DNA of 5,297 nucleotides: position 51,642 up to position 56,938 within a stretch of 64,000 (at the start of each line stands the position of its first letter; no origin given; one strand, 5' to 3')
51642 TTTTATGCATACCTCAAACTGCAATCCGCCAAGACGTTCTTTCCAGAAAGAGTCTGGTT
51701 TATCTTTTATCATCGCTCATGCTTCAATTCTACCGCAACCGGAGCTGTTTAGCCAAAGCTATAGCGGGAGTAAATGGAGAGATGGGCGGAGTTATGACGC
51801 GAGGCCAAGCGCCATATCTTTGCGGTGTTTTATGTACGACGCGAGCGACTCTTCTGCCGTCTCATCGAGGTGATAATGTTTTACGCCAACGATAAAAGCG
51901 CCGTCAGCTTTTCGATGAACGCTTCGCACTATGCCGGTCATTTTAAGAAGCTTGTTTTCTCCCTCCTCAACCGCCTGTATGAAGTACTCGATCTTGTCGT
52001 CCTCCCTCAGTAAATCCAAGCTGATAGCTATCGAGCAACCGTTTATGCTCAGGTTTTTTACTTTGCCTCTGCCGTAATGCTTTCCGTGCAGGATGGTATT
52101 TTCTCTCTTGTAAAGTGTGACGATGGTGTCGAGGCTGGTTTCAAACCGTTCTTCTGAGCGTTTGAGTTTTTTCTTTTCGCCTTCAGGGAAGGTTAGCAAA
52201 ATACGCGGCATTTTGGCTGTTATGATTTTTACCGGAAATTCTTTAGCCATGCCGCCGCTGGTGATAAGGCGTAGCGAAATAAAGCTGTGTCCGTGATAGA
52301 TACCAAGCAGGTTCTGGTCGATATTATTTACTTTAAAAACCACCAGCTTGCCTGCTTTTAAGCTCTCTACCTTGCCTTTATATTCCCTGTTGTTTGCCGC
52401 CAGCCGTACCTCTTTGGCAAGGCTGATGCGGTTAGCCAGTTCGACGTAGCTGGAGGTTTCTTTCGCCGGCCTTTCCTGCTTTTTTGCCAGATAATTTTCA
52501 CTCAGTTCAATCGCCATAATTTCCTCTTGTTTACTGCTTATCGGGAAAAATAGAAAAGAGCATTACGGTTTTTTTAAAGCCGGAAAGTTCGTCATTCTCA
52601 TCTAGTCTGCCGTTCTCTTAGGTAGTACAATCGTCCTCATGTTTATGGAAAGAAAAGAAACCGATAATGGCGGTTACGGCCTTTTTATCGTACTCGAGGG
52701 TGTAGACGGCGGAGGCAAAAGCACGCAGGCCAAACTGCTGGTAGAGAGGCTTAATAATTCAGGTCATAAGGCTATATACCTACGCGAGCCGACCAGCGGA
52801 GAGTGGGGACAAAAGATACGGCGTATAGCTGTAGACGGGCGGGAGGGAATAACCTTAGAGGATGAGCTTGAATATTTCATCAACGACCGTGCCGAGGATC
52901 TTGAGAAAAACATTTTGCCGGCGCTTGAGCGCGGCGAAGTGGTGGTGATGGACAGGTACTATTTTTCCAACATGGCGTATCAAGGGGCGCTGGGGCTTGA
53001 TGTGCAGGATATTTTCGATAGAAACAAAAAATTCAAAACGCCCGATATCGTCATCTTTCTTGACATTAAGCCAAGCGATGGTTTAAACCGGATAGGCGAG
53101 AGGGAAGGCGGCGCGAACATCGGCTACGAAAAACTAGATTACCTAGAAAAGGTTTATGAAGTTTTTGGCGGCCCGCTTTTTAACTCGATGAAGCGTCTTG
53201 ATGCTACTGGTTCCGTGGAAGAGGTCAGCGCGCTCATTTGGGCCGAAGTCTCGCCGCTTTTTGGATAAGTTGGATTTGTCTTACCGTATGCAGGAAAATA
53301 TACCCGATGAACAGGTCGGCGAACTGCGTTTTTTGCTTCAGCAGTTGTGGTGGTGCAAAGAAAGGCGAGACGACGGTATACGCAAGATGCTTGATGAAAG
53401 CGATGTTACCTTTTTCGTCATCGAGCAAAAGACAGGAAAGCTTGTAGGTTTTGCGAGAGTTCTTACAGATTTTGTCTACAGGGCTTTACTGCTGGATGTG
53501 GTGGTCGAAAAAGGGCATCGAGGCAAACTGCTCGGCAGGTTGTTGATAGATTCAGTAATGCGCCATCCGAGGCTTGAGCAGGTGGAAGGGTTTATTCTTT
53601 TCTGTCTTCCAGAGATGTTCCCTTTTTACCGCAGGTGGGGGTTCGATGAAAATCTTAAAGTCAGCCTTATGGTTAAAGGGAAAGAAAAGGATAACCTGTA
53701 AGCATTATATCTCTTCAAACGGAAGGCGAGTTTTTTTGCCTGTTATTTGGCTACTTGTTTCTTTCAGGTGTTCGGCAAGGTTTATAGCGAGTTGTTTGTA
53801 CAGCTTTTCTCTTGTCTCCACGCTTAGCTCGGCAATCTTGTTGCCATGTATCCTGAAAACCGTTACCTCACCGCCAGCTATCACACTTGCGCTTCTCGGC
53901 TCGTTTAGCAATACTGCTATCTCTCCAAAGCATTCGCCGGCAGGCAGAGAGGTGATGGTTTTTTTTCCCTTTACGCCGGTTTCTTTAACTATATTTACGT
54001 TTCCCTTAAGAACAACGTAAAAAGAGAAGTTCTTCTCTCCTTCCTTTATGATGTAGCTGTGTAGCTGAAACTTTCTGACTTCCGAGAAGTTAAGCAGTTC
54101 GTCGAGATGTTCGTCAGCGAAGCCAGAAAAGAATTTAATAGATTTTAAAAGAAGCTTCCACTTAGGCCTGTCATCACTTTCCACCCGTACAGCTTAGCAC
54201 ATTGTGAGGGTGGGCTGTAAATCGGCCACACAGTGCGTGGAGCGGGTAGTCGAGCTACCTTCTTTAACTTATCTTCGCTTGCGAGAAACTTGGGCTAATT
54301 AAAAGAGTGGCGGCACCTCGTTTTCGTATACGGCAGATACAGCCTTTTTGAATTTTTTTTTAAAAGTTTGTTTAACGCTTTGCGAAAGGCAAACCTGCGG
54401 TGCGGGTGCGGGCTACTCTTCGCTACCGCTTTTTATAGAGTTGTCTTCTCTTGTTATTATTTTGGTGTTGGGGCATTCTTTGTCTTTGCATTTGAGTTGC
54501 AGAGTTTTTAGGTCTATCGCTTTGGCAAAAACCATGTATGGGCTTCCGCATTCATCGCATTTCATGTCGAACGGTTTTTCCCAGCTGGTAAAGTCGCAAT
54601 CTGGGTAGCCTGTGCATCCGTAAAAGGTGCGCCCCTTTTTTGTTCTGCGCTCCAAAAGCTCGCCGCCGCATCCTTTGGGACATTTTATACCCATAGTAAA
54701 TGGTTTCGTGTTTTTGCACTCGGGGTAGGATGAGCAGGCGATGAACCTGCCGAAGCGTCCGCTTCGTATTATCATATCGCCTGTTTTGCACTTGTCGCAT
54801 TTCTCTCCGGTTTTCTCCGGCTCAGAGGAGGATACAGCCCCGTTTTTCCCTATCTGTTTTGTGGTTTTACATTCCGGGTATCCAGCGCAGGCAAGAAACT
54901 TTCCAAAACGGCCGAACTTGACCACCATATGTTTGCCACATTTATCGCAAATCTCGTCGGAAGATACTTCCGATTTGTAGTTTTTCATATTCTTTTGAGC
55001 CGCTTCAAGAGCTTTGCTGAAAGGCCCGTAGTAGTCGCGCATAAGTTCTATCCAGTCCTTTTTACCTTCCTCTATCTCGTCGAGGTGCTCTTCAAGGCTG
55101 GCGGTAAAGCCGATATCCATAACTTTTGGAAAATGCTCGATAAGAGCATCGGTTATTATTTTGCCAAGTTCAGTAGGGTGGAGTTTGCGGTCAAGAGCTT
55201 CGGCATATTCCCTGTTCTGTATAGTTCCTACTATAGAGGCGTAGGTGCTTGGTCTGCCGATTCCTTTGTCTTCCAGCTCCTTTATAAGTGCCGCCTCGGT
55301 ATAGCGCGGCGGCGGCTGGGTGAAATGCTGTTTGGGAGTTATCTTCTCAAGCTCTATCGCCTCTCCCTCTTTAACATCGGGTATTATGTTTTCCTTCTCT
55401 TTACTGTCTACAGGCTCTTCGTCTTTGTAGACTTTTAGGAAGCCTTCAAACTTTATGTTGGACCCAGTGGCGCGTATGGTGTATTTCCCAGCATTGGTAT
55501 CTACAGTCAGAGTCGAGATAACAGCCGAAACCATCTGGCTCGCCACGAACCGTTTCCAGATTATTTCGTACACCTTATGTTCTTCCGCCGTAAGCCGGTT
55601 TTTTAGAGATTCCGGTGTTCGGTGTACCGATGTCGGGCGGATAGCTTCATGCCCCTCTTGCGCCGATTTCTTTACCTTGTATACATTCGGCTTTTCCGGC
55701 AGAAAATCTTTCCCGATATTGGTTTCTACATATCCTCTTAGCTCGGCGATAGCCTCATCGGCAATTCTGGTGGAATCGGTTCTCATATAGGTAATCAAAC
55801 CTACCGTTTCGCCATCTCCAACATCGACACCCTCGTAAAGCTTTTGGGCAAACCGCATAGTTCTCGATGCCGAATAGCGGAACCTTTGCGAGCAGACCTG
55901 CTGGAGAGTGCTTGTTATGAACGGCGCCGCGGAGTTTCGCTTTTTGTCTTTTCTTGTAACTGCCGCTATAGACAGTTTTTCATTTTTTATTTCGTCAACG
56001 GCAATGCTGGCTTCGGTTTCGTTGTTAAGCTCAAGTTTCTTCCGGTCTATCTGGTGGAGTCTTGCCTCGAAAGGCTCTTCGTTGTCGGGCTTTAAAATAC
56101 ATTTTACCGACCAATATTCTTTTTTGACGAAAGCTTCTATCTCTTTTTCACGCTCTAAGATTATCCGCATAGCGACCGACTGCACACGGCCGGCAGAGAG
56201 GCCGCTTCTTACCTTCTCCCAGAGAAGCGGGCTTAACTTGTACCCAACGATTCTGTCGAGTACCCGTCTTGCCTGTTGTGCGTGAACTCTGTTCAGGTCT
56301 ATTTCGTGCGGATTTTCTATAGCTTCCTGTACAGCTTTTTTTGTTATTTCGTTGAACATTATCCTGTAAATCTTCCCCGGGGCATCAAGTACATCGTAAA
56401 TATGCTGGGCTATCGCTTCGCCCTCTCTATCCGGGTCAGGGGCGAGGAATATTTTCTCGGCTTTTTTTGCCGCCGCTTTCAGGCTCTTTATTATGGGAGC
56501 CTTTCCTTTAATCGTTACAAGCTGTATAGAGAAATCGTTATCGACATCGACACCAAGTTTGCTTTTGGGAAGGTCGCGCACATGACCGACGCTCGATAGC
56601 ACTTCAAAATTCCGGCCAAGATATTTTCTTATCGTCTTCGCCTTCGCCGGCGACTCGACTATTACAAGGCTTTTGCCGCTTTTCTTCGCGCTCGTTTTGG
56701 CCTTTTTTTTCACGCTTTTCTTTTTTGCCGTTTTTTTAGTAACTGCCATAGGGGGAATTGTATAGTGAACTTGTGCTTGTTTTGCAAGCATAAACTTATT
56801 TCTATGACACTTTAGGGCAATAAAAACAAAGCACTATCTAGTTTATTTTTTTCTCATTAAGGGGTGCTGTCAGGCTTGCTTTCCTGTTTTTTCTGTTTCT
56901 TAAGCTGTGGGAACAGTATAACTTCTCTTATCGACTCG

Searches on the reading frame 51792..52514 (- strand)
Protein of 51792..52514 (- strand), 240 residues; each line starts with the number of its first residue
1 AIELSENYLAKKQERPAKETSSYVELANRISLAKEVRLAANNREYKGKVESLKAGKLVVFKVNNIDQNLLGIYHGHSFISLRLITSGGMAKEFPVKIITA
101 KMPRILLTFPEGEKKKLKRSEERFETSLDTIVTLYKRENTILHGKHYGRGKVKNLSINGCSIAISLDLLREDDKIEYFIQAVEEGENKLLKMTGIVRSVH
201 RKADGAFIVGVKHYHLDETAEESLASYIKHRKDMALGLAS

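Call 75: search_protein_families(library=pfam, proteins=[window:51792-52514:-], max_evalue=0.001)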
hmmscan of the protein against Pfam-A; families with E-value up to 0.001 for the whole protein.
window:51792-52514:- (240 aa): 1 family
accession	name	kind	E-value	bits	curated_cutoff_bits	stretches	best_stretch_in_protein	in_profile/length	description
PF07238.19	PilZ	-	2.2e-08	34.8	22.5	1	118-228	2-100/102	PilZ domain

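Call 95: search_protein_families(library=ncbifam, proteins=[window:51792-52514:-], max_evalue=0.01)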
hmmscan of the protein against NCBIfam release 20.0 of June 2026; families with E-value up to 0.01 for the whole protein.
window:51792-52514:- (240 aa): 0 families

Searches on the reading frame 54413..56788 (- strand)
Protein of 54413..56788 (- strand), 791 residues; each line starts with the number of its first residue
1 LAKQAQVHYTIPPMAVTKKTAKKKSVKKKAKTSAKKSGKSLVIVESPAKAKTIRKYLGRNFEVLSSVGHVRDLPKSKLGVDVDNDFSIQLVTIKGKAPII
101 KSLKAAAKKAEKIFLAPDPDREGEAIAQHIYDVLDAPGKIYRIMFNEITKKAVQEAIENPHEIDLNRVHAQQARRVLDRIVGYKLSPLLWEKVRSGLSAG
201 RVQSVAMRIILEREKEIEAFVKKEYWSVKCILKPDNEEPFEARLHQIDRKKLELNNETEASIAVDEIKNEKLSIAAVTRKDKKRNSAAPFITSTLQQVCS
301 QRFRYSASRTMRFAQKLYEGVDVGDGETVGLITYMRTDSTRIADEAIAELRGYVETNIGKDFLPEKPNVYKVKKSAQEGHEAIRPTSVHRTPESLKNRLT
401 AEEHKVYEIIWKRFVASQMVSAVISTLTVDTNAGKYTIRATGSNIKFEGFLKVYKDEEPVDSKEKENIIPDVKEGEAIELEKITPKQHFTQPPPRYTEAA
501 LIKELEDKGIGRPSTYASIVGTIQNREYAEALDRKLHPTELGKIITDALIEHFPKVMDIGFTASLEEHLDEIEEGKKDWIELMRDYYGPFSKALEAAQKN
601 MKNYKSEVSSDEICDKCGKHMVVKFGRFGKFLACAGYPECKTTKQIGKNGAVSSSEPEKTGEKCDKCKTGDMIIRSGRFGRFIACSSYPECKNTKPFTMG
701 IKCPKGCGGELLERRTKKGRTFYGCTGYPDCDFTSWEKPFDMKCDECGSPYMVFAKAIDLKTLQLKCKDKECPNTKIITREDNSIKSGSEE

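Call 73: search_protein_families(library=pfam, proteins=[window:54413-56788:-], max_evalue=0.0001)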
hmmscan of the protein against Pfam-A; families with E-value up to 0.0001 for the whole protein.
window:54413-56788:- (791 aa): 3 families
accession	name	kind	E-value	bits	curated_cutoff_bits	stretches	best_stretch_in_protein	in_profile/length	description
PF01131.25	Topoisom_bac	-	8.7e-126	420.7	35.1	1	163-583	2-410/411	DNA topoisomerase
PF01396.24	Zn_ribbon_Top1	-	7.3e-43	144.5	32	3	661-697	1-36/39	Topoisomerase DNA binding C4 zinc finger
PF01751.28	Toprim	-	8.2e-22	77.6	23.1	1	41-148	2-96/96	Toprim domain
